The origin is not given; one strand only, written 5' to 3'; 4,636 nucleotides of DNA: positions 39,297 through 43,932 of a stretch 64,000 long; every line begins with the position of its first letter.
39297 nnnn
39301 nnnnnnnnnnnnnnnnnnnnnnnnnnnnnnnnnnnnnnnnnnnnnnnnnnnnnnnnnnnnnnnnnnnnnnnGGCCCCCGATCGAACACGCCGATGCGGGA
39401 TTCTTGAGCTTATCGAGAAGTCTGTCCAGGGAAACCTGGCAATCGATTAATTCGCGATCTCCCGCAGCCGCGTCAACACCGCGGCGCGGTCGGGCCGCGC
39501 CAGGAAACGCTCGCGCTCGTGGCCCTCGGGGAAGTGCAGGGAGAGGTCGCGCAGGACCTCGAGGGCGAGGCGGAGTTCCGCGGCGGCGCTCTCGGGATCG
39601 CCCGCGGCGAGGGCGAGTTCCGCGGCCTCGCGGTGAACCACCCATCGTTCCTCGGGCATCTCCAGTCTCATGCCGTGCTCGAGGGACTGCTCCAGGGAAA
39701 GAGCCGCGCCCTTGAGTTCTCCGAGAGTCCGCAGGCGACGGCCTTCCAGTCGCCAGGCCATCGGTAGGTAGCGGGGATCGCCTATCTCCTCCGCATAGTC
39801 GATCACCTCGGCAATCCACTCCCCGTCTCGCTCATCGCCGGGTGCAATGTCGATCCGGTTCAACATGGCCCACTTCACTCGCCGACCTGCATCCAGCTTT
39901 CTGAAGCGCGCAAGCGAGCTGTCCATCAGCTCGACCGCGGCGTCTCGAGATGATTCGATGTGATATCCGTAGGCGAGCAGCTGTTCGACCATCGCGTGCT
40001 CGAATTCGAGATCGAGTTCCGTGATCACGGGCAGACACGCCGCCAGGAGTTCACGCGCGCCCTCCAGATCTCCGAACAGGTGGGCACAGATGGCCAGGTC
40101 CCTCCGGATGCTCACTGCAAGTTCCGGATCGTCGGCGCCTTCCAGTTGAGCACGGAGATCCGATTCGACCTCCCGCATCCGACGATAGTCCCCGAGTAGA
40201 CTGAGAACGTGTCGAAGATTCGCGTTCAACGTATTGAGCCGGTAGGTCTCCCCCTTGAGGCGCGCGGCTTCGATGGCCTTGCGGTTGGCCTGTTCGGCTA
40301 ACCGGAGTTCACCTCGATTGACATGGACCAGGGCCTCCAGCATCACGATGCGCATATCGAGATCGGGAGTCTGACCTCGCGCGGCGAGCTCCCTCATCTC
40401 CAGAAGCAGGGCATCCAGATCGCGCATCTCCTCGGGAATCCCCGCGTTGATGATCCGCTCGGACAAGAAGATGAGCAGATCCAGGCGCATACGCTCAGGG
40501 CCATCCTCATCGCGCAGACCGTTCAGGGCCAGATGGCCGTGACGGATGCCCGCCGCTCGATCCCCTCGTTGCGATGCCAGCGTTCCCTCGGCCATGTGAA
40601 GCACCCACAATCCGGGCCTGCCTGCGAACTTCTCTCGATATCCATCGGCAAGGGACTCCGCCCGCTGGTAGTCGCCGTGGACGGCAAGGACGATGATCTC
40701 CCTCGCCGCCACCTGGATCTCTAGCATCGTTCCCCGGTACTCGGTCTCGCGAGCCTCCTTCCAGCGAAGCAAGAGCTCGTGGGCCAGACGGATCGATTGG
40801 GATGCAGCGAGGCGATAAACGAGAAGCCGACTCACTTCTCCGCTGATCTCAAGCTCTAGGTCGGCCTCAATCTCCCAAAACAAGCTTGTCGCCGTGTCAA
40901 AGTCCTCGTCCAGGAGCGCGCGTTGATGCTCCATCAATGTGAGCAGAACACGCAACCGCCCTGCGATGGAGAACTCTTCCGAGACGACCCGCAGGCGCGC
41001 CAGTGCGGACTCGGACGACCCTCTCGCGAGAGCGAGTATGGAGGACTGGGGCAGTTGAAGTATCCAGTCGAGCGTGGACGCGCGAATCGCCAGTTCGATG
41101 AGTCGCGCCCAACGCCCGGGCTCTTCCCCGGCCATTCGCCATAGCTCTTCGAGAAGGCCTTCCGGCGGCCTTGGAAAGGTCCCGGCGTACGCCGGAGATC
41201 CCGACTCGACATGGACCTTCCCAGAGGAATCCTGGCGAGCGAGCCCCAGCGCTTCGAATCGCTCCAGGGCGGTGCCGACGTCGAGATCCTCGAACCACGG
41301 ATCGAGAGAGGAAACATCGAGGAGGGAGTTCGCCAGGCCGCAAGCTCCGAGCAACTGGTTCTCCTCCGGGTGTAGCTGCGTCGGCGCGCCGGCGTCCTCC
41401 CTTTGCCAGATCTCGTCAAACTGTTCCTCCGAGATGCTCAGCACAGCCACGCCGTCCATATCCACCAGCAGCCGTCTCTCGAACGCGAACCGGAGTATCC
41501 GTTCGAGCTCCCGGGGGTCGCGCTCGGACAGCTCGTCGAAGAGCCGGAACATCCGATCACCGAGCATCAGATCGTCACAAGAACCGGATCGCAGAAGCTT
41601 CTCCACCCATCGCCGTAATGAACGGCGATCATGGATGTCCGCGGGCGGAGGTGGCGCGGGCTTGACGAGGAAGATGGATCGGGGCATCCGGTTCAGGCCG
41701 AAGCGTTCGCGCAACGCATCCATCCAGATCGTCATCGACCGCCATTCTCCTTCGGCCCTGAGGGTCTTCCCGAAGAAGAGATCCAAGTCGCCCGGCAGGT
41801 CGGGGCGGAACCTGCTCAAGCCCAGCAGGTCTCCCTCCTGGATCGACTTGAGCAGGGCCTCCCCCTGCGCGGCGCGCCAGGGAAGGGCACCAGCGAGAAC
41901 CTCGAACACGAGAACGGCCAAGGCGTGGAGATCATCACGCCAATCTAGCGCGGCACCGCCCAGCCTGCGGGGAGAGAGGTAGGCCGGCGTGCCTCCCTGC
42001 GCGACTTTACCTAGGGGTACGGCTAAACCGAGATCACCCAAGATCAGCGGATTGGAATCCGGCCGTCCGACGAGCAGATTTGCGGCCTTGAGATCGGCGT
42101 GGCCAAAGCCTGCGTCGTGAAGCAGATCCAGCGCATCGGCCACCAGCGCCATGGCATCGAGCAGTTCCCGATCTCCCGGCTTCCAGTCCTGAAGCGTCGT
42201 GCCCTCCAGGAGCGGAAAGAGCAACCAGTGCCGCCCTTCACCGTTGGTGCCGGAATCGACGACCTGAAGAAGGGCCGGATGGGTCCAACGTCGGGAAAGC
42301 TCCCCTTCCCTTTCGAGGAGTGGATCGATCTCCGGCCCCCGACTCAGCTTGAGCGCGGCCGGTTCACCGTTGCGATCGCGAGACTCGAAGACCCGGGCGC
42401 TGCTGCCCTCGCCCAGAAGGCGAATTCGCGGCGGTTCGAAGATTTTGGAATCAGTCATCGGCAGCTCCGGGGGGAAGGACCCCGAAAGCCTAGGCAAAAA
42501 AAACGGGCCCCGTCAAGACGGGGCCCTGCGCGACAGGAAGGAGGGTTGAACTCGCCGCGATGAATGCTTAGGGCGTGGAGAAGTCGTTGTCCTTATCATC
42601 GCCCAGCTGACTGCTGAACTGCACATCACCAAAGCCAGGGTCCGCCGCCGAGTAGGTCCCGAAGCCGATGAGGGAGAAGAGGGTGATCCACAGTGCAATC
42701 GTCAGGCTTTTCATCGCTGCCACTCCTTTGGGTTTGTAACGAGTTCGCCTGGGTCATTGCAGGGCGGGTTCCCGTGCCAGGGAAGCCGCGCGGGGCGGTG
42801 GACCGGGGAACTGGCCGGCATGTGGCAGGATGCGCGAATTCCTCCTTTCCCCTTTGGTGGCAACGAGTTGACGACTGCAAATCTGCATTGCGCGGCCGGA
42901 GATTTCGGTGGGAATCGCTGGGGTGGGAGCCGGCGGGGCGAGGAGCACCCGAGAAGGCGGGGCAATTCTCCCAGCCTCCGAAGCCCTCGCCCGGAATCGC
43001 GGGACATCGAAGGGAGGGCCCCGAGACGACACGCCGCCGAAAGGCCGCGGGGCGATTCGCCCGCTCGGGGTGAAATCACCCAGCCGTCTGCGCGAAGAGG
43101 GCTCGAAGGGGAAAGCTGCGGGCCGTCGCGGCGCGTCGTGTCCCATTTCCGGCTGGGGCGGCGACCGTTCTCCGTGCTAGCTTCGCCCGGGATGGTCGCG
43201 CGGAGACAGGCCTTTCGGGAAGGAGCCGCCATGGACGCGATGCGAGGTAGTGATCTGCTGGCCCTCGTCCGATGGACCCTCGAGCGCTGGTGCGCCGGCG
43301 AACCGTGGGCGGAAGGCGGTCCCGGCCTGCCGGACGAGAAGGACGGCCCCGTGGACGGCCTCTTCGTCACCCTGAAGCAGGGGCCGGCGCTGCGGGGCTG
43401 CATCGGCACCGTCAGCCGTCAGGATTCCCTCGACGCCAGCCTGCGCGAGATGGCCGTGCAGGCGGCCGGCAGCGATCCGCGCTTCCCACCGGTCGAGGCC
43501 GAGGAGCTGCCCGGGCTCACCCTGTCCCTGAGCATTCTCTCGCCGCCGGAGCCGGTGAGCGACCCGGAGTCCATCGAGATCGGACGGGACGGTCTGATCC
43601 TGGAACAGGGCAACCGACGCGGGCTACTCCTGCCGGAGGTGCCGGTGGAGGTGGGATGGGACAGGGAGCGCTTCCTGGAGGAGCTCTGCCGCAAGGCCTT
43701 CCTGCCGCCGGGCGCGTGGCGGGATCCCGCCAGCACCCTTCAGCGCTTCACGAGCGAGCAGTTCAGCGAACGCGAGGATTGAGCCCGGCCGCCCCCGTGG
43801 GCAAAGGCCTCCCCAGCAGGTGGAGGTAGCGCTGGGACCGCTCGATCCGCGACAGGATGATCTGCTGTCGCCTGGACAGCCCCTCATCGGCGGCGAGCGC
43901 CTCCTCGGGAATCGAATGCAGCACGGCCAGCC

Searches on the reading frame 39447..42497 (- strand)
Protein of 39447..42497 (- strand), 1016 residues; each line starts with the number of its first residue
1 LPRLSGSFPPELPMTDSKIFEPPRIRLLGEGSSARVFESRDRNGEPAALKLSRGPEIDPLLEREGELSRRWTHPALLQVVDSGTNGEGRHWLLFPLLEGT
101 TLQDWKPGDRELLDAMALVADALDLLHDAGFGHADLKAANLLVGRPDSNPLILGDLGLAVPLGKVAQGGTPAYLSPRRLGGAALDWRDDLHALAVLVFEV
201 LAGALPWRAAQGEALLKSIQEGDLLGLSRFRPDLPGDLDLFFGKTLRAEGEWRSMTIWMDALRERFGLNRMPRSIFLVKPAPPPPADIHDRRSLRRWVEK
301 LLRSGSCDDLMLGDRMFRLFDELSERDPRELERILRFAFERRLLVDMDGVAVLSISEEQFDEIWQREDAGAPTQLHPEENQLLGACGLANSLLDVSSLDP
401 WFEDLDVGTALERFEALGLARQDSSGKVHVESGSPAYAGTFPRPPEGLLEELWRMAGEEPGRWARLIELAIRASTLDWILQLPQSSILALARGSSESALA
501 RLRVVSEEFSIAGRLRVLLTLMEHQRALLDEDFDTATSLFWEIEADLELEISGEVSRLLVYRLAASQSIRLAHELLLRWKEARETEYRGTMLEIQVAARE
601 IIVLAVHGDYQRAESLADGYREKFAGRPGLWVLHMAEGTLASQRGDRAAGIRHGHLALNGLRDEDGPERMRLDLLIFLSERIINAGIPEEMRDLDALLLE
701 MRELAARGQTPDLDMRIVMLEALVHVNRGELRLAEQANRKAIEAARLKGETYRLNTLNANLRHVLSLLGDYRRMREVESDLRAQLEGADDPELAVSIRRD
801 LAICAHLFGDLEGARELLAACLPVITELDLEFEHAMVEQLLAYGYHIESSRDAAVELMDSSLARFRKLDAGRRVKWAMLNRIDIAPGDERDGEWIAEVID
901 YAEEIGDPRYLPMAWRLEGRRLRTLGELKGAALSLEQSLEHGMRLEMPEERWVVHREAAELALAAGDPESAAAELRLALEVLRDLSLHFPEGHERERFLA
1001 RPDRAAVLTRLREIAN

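Call 25: search_protein_families(library=pfam, proteins=[window:39447-42497:-], max_evalue=0.00001)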
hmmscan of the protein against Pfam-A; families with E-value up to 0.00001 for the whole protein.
window:39447-42497:- (1016 aa): 2 families
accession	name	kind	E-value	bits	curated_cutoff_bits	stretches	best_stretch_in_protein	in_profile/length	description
PF00069.31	Pkinase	-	3.1e-20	73.1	31.7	1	25-218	4-208/263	Protein kinase domain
PF07714.23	PK_Tyr_Ser-Thr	-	3e-06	27.2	23.1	1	27-223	6-221/258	Protein tyrosine and serine/threonine kinase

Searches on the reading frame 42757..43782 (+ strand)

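Call 59: search_protein_families(library=pfam, proteins=[window:42757-43782:+], max_evalue=0.001)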
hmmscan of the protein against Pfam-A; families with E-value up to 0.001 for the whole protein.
window:42757-43782:+ (341 aa): 1 family
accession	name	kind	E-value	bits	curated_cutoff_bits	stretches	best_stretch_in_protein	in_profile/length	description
PF01871.22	AMMECR1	-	4.6e-48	163.3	25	1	200-336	31-168/168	AMMECR1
